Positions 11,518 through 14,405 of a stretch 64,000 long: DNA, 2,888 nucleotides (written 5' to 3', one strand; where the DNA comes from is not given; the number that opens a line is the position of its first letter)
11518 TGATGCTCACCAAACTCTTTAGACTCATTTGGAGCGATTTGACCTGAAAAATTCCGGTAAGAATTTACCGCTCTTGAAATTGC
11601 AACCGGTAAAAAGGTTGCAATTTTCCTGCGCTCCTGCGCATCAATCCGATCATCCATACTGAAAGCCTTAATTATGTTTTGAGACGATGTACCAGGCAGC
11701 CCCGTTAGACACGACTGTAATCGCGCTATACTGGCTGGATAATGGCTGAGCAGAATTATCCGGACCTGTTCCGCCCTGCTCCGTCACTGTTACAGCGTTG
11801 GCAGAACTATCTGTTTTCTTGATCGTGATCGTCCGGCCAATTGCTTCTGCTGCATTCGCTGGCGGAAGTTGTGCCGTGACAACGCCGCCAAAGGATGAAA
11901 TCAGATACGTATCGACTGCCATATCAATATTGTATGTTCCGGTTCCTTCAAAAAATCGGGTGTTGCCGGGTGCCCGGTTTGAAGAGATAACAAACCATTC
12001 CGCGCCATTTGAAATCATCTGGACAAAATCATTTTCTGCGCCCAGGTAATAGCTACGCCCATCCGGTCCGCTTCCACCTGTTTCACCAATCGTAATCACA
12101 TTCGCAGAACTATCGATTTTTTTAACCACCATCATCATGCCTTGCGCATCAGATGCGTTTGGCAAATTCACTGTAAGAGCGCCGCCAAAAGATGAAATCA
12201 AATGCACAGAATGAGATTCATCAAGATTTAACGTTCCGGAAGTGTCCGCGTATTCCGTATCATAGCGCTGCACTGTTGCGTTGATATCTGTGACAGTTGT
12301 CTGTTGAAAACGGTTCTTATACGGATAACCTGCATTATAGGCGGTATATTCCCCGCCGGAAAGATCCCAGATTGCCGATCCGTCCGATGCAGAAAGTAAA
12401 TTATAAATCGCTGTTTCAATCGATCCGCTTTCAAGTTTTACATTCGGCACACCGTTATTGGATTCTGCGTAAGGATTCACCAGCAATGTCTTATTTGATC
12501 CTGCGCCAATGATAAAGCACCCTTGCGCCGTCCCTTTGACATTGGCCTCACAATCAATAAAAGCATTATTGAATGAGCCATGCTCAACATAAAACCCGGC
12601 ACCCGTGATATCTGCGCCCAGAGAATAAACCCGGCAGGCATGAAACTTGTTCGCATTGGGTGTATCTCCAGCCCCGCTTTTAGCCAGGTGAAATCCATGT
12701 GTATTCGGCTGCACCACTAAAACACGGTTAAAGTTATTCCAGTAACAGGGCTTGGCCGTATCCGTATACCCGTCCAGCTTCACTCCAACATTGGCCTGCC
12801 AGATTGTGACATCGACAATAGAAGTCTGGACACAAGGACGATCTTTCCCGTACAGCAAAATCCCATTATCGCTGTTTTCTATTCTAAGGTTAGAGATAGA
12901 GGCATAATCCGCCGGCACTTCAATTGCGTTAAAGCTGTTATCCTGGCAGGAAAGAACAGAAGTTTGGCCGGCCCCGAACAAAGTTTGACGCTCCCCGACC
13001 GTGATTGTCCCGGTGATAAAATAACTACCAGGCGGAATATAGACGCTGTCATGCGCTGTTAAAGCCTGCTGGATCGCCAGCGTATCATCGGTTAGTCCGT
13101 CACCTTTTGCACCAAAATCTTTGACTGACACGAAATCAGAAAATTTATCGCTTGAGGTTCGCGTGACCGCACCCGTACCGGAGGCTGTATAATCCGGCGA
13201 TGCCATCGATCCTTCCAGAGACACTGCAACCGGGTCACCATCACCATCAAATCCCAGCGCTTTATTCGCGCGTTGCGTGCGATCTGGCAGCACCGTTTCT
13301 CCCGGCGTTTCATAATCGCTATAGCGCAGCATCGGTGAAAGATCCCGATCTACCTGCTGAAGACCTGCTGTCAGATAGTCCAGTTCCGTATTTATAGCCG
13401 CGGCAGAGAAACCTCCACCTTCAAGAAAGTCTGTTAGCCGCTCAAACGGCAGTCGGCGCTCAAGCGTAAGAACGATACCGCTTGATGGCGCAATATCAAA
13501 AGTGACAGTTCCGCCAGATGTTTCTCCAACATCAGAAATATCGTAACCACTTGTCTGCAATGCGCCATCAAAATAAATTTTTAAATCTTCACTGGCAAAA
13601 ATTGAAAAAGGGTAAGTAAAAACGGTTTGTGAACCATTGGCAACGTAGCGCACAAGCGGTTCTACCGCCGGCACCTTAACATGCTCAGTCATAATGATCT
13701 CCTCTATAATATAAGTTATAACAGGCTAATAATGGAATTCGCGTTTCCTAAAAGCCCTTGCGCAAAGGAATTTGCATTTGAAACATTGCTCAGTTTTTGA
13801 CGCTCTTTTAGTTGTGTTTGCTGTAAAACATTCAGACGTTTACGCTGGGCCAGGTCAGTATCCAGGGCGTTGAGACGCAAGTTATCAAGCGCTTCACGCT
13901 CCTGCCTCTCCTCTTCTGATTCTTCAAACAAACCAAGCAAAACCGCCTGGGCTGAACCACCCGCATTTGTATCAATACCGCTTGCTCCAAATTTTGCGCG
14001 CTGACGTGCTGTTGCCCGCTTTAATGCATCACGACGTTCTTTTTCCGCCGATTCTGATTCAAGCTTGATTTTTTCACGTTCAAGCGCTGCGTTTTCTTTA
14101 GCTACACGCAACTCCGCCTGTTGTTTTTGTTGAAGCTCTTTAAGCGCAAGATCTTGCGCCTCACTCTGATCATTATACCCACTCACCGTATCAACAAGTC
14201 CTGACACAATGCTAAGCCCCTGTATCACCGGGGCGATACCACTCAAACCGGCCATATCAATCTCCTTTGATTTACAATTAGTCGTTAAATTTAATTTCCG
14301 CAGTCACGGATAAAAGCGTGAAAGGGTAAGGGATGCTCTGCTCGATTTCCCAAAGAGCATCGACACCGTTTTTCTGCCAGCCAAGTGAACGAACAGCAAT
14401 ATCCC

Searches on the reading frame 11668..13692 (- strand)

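Call 5: search_protein_families(library=pfam, proteins=[window:11668-13692:-], max_evalue=0.01)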
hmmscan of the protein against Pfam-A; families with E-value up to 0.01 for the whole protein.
window:11668-13692:- (674 aa): 1 family
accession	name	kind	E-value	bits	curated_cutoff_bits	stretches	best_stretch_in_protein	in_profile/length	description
PF12708.12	Pect-lyase_RHGA_epim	-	2.1e-15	57.6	27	1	187-253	1-74/213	Rhamnogalacturonase A/epimerase, pectate lyase-like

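Call 6: search_protein_families(library=phrogs, proteins=[window:11668-13692:-], max_evalue=0.01)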
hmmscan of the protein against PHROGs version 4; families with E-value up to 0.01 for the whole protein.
window:11668-13692:- (674 aa): 26 families (the best 25 are shown)
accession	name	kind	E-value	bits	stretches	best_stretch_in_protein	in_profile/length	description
phrog_1640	-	tail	3.4e-26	93.6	2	12-116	8-119/765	tail protein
phrog_28871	-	unknown function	1.7e-23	83.4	2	6-113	2-109/946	-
phrog_13893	-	tail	2.5e-19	70.1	1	16-220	12-230/648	tail protein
phrog_30017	-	unknown function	2.6e-19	69.6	1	6-123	2-125/1025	-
phrog_18522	-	tail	1.8e-10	40.8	1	171-231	156-220/612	tail protein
phrog_1171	-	tail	2.1e-10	40.7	1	16-214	12-248/954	tail spike protein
phrog_8649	-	unknown function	2.7e-10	40.5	2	15-120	11-123/743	-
phrog_2234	-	tail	3.4e-10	40.2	1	182-254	180-236/757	tail spike protein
phrog_15175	-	head and packaging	7.7e-10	38.8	1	176-241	221-286/647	virion structural protein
phrog_4775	-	connector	4.6e-09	35.8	1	181-278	127-219/876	pre-neck appendage protein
phrog_14558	-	tail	5.1e-09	35.9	1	173-227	90-148/740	tail spike protein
phrog_14442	-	tail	5.5e-09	36.1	1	174-255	174-267/733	tail protein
phrog_6518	-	tail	9.8e-09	34.8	1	15-123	8-120/793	tail fiber protein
phrog_21471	-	unknown function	2.8e-08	33.9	1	178-250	74-139/626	-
phrog_20231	-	tail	3.7e-08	33.4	1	173-223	159-204/691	tail protein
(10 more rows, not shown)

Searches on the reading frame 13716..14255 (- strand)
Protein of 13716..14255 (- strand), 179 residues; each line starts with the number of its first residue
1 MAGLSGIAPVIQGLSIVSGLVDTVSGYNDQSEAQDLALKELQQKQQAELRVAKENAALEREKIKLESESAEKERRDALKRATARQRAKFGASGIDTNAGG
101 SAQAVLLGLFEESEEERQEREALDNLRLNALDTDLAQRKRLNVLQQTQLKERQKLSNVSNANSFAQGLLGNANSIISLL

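Call 5: search_protein_families(library=pfam, proteins=[window:13716-14255:-], max_evalue=0.01)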
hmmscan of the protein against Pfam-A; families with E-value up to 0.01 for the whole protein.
window:13716-14255:- (179 aa): 1 family
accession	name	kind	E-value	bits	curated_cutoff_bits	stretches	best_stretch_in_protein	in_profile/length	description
PF24072.1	T7_gp14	-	1.4e-05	25.5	27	1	15-171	8-160/187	T7 virus internal virion protein gp14 family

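Call 6: search_protein_families(library=phrogs, proteins=[window:13716-14255:-], max_evalue=0.01)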
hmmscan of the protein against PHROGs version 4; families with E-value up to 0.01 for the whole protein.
window:13716-14255:- (179 aa): 1 family
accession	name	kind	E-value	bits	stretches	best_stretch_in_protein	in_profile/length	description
phrog_541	-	connector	0.0035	18.3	1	66-129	48-101/129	head-tail adaptor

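Call 92: search_protein_families(library=phrogs, proteins=[window:13716-14255:-], max_evalue=0.001)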
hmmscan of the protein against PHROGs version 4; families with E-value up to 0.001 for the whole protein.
window:13716-14255:- (179 aa): 0 families
